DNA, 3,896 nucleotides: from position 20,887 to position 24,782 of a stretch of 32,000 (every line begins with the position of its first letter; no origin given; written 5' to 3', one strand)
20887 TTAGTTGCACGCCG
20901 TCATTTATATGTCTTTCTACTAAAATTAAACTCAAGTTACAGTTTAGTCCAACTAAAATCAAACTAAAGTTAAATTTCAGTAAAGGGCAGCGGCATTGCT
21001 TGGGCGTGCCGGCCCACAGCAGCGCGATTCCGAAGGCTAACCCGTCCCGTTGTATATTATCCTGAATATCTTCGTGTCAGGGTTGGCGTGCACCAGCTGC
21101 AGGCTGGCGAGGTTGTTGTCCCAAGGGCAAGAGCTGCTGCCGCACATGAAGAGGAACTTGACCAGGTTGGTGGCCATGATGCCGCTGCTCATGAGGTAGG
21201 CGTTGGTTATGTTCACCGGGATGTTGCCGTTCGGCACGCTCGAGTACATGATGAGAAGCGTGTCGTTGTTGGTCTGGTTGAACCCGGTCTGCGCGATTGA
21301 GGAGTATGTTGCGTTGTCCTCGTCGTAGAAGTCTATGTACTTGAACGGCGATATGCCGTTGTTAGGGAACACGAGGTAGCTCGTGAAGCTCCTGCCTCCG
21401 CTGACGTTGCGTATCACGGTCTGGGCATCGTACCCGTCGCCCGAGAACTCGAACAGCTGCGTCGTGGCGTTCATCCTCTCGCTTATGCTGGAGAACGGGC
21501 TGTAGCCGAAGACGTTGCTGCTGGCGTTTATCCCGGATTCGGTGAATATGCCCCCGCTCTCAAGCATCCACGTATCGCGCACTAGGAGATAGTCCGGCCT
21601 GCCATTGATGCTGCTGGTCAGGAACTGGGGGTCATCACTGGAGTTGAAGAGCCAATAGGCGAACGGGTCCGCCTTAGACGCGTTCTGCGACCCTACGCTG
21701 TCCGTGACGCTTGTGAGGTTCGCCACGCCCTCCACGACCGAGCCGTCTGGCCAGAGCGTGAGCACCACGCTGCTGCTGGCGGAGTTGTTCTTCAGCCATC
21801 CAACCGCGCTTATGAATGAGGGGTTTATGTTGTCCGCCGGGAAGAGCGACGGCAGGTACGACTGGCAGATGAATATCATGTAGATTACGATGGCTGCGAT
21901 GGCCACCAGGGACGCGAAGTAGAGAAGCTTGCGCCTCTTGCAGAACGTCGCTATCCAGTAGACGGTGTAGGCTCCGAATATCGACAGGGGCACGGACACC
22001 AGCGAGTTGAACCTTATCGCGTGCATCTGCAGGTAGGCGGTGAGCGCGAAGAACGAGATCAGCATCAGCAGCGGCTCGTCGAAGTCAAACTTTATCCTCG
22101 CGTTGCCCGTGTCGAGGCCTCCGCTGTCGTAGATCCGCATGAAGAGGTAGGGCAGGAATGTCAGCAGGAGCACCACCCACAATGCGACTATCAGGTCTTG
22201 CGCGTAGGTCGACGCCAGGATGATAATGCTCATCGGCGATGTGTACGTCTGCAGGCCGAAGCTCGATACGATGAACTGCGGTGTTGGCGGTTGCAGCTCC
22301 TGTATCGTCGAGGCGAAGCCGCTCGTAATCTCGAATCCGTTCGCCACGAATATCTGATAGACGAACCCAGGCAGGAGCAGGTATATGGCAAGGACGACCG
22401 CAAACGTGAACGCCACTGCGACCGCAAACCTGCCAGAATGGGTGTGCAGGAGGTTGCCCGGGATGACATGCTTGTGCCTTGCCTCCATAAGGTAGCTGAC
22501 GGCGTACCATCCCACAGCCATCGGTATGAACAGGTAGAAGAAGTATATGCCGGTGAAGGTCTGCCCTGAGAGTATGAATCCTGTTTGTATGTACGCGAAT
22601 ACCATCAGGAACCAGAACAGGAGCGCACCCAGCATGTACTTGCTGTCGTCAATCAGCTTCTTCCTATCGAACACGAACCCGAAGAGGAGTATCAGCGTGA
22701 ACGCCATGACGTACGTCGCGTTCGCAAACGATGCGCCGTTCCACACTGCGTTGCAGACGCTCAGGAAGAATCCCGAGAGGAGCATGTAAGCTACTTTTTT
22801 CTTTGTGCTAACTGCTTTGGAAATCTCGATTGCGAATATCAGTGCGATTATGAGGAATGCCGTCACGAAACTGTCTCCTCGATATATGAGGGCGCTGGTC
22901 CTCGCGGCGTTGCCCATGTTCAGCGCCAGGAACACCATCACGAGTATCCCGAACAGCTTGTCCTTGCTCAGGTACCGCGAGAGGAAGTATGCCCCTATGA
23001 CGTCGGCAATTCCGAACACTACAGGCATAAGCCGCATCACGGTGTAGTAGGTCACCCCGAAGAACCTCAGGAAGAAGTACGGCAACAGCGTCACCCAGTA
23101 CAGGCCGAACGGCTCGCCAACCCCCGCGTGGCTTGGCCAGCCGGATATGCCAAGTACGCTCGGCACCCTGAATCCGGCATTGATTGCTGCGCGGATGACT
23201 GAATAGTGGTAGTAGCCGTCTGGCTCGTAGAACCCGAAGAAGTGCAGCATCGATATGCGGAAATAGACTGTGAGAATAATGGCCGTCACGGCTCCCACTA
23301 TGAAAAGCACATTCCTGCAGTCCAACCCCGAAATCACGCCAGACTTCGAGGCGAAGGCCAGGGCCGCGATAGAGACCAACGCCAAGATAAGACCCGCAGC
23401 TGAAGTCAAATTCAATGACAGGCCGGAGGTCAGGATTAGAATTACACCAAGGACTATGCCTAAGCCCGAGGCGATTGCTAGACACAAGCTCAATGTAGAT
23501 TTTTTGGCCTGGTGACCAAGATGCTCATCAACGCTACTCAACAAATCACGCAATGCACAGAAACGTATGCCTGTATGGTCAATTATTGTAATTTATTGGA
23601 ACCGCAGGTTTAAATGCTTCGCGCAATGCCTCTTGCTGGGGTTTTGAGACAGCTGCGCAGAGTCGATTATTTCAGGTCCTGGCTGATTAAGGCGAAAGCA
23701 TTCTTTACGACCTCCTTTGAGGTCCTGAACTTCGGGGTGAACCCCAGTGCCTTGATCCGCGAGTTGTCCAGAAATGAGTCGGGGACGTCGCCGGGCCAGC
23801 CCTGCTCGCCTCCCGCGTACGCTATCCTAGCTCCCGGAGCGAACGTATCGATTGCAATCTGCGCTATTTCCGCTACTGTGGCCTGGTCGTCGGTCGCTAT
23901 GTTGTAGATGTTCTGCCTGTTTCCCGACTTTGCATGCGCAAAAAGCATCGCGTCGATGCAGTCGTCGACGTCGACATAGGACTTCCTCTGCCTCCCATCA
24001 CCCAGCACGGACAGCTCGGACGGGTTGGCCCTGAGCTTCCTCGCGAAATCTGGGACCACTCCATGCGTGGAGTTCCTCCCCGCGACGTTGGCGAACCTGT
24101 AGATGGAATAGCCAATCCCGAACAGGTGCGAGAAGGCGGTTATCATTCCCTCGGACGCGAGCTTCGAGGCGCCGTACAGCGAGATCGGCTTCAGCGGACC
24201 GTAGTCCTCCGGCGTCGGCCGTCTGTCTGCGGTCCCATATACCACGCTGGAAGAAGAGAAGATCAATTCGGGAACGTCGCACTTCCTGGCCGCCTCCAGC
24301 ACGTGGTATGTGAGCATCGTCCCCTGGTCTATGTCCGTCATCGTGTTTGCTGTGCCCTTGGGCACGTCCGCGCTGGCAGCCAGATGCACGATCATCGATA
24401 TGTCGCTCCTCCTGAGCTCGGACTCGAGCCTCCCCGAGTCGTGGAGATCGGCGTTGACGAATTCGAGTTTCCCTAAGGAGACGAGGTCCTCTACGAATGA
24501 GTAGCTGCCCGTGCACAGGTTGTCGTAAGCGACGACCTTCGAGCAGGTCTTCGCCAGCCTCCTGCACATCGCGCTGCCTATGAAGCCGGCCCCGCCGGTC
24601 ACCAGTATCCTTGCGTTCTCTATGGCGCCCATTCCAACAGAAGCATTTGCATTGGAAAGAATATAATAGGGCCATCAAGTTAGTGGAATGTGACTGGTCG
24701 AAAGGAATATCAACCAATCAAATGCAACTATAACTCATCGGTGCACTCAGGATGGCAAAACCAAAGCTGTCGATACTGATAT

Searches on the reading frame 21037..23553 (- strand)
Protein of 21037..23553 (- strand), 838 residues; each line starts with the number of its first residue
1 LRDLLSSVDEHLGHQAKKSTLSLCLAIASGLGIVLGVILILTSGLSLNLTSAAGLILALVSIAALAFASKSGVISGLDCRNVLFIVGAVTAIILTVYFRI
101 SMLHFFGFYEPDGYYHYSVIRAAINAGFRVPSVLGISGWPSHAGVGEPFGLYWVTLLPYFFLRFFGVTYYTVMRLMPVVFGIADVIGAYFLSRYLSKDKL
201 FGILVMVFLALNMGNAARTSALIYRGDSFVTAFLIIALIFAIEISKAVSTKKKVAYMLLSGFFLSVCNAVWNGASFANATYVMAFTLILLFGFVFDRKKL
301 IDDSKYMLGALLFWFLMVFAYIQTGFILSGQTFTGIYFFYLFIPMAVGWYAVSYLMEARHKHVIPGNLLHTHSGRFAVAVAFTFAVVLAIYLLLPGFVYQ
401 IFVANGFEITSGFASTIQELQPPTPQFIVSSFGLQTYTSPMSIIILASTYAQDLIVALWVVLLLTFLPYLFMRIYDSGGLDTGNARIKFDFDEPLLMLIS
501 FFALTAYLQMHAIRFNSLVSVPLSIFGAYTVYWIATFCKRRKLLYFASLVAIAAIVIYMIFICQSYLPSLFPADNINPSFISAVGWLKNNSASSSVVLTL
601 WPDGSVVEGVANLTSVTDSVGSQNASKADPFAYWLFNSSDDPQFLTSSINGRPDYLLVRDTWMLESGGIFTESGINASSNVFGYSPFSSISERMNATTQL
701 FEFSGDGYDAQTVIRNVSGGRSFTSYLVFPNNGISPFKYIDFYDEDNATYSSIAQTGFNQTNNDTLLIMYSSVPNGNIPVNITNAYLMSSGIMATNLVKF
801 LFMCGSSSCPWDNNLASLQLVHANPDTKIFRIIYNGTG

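Call 8: search_protein_families(library=pfam, proteins=[window:21037-23553:-], max_evalue=0.001)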
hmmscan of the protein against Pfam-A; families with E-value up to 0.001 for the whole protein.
window:21037-23553:- (838 aa): 1 family
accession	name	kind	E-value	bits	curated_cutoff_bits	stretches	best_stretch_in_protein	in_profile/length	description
PF02516.20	STT3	-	5.6e-05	23.3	24.5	1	93-448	12-366/405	Oligosaccharyl transferase STT3, N-terminal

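Call 80: search_protein_families(library=ncbifam, proteins=[window:21037-23553:-], max_evalue=0.01)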
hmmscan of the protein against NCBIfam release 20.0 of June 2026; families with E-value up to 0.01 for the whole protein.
window:21037-23553:- (838 aa): 1 family
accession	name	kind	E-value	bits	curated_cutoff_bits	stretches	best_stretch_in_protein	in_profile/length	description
TIGR04154.1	archaeo_STT3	subfamily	3.4e-12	45.6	450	1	168-592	93-509/831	oligosaccharyl transferase, archaeosortase A system-associated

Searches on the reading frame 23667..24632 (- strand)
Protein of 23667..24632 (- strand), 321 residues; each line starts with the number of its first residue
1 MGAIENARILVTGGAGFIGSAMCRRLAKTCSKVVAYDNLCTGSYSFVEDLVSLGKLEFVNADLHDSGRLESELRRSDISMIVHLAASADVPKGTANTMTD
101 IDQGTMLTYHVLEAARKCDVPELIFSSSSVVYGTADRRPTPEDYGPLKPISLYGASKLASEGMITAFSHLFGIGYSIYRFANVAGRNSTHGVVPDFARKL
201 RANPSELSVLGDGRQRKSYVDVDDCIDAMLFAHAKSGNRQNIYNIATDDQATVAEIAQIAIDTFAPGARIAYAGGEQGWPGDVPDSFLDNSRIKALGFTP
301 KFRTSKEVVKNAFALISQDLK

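Call 8: search_protein_families(library=pfam, proteins=[window:23667-24632:-], max_evalue=0.001)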
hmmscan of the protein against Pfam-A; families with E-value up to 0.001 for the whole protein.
window:23667-24632:- (321 aa): 8 families
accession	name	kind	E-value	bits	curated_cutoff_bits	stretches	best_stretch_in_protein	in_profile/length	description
PF01370.27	Epimerase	-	1.1e-49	169.4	20.9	1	9-246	1-240/240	NAD dependent epimerase/dehydratase family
PF16363.11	GDP_Man_Dehyd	-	5.9e-38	131.6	27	1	10-262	1-264/332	GDP-mannose 4,6 dehydratase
PF02719.21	Polysacc_synt_2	-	1.5e-19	70.7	20.2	1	9-262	1-245/293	Polysaccharide biosynthesis protein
PF04321.23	RmlD_sub_bind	-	3.7e-17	62.8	27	1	8-264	2-231/287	RmlD substrate binding domain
PF01073.25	3Beta_HSD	-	1.4e-13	51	22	1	10-165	1-158/280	3-beta hydroxysteroid dehydrogenase/isomerase family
PF07993.18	NAD_binding_4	-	6.6e-09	35.7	20.1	1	11-197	1-220/258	Male sterility protein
PF00106.31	adh_short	-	5.1e-05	23.3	26.6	0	9-69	3-64/195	short chain dehydrogenase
PF13460.12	NAD_binding_10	-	0.00049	20.4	27.2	0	13-141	1-111/184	NAD(P)H-binding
